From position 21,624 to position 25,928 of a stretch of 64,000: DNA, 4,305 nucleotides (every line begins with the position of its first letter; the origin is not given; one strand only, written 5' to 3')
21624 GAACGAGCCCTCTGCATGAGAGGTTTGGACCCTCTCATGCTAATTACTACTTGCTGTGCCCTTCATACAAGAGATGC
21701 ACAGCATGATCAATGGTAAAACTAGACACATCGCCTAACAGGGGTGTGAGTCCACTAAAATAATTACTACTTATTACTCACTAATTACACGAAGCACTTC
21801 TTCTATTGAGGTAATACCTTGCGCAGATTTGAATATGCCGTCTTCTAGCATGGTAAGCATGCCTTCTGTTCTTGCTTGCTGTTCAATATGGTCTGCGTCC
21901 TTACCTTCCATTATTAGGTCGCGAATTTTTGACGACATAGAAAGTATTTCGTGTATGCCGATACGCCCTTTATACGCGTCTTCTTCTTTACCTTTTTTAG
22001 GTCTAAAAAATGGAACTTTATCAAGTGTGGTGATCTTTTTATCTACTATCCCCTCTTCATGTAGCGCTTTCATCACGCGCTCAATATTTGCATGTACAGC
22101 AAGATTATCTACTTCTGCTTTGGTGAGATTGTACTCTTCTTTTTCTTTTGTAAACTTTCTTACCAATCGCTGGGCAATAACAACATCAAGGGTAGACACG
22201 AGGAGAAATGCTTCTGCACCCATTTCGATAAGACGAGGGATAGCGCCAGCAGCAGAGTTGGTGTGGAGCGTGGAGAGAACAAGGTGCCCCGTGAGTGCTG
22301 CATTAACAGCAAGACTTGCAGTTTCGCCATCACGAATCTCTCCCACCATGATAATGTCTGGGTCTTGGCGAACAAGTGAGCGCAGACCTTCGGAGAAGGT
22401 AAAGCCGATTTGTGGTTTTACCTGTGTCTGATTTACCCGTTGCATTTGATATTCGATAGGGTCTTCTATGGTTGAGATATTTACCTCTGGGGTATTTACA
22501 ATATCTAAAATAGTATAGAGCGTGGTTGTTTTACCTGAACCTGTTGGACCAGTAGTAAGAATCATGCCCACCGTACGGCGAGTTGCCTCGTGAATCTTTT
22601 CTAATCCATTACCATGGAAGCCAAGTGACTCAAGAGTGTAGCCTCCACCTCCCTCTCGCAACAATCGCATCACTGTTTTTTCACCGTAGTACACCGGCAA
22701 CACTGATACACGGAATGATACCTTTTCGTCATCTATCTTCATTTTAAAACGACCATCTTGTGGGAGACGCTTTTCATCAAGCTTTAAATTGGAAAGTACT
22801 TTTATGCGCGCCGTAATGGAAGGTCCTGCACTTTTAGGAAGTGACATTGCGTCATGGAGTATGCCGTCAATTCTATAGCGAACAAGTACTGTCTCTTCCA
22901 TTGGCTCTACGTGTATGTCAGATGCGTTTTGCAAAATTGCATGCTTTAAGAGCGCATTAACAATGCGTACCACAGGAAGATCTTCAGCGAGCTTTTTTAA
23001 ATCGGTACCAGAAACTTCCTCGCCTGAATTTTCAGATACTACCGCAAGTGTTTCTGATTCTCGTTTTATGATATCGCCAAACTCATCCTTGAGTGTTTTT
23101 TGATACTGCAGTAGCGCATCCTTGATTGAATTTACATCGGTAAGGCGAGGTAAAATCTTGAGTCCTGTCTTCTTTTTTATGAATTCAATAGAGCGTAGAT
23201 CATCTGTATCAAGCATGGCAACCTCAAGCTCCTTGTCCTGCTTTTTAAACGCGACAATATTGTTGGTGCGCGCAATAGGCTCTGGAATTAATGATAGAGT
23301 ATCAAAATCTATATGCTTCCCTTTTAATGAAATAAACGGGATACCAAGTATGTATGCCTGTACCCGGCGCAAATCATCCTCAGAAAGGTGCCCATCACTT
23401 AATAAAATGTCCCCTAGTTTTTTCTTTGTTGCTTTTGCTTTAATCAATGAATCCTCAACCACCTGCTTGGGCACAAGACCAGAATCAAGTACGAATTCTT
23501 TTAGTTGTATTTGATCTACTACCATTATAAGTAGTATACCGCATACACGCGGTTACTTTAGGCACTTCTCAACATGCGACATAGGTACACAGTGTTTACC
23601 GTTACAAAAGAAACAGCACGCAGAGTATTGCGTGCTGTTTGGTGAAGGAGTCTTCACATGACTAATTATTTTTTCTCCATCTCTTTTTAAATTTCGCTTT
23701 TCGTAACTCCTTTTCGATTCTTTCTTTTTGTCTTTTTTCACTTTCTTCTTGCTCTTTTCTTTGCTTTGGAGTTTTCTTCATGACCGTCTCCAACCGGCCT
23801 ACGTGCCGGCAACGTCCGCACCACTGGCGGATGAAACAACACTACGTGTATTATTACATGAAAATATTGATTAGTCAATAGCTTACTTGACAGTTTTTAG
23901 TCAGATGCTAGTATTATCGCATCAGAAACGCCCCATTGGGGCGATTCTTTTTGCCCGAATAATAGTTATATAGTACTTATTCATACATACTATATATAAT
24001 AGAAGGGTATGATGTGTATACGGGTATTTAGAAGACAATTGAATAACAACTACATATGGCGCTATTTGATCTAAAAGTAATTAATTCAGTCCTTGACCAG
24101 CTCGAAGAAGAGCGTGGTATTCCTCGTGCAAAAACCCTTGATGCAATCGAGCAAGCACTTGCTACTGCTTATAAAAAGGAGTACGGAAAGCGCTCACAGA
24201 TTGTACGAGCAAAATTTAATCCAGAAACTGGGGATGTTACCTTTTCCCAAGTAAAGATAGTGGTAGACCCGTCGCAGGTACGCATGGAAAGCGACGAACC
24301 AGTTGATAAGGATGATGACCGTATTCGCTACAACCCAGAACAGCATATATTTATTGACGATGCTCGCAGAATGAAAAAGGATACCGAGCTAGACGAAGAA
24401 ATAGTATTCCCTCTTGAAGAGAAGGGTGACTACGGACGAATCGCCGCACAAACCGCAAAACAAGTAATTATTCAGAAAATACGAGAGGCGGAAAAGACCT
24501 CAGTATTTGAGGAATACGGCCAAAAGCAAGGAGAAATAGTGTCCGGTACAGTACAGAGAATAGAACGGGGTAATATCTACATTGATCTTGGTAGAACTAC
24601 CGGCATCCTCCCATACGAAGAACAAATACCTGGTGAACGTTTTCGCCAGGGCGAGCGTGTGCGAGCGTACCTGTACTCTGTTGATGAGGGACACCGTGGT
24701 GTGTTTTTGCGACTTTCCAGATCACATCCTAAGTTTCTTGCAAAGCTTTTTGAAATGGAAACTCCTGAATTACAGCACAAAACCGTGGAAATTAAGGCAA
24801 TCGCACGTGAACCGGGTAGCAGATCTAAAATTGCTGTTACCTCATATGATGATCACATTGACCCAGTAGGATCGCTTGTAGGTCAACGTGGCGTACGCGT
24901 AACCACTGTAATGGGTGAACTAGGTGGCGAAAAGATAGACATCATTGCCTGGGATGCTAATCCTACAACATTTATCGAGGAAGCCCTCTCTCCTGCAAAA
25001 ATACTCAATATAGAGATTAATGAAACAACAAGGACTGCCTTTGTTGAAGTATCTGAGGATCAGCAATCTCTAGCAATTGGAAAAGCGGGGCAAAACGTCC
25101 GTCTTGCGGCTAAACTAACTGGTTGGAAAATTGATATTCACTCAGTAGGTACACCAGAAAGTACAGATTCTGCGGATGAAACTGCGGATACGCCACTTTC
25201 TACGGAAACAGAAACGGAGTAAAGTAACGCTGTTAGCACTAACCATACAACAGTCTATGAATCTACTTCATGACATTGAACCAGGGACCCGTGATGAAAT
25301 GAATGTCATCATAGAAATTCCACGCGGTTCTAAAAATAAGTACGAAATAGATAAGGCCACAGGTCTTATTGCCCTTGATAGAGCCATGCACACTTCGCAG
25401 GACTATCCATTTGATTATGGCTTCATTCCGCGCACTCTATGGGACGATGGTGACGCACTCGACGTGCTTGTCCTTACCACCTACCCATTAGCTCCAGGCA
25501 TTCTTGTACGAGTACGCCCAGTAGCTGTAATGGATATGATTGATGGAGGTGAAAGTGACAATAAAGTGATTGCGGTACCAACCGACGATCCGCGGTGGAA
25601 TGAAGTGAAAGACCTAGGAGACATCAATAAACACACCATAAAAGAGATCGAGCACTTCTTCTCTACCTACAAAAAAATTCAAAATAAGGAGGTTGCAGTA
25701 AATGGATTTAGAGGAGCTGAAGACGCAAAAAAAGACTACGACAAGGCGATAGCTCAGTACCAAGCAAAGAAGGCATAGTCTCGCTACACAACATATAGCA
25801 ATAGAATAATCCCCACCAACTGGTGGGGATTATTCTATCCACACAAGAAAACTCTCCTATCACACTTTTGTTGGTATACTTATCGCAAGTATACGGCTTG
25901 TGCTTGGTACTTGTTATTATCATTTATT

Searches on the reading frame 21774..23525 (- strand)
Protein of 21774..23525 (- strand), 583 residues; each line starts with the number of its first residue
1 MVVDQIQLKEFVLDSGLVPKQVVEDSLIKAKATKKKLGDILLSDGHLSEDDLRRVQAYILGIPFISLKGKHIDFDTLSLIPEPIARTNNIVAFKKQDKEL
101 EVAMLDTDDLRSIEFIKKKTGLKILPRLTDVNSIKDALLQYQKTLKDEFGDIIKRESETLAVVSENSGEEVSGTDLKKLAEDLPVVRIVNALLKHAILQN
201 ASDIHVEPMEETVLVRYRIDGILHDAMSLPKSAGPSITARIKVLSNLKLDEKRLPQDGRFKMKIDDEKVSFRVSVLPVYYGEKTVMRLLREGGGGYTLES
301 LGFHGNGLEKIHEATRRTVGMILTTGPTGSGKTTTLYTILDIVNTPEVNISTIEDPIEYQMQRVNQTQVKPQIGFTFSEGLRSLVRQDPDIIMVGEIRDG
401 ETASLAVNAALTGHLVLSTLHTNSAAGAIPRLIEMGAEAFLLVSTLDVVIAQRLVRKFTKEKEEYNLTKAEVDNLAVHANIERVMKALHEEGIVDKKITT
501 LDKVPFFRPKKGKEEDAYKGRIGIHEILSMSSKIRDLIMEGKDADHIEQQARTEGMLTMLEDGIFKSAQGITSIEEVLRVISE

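Call 54: search_protein_families(library=pfam, proteins=[window:21774-23525:-], max_evalue=0.001)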
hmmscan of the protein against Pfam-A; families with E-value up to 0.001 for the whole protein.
window:21774-23525:- (583 aa): 2 families
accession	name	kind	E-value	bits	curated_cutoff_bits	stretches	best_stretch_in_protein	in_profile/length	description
PF00437.27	T2SSE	-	1.8e-122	409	24.9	1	180-579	3-370/370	Type II/IV secretion system protein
PF05157.20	MshEN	-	1.7e-11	44.4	23.1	1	60-145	1-87/90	MshEN domain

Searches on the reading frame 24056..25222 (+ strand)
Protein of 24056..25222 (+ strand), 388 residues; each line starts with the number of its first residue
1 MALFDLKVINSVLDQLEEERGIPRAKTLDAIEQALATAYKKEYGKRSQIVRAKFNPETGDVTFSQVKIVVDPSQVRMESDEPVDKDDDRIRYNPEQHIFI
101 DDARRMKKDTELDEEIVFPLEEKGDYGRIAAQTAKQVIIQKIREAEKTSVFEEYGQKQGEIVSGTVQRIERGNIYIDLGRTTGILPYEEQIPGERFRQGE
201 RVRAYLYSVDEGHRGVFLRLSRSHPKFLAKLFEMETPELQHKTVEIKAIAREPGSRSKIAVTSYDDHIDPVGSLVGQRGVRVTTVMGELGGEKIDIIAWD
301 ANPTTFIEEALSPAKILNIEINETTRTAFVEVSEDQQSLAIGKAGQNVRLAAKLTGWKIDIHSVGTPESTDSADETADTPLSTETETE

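Call 54: search_protein_families(library=pfam, proteins=[window:24056-25222:+], max_evalue=0.001)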
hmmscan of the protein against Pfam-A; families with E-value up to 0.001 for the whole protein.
window:24056-25222:+ (388 aa): 4 families
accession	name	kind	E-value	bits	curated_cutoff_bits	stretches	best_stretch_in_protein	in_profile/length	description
PF08529.16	NusA_N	-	1.8e-30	106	23.8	1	11-147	4-118/119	NusA N-terminal domain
PF13184.12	KH_5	-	2.7e-26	91.9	27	1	253-321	1-69/69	NusA-like KH domain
PF00575.29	S1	-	5.7e-09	36.7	22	1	157-218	3-71/74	S1 RNA binding domain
PF23095.1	KH_NusA_C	-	1.2e-05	25.6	34.2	1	328-362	1-35/59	Transcription termination/antitermination protein NusA, KH domain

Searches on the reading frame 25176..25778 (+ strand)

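Call 54: search_protein_families(library=pfam, proteins=[window:25176-25778:+], max_evalue=0.001)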
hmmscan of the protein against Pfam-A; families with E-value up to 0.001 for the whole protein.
window:25176-25778:+ (200 aa): 1 family
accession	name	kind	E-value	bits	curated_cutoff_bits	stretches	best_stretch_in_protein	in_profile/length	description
PF00719.24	Pyrophosphatase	-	1.7e-58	197.2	23.5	1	44-196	1-153/153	Inorganic pyrophosphatase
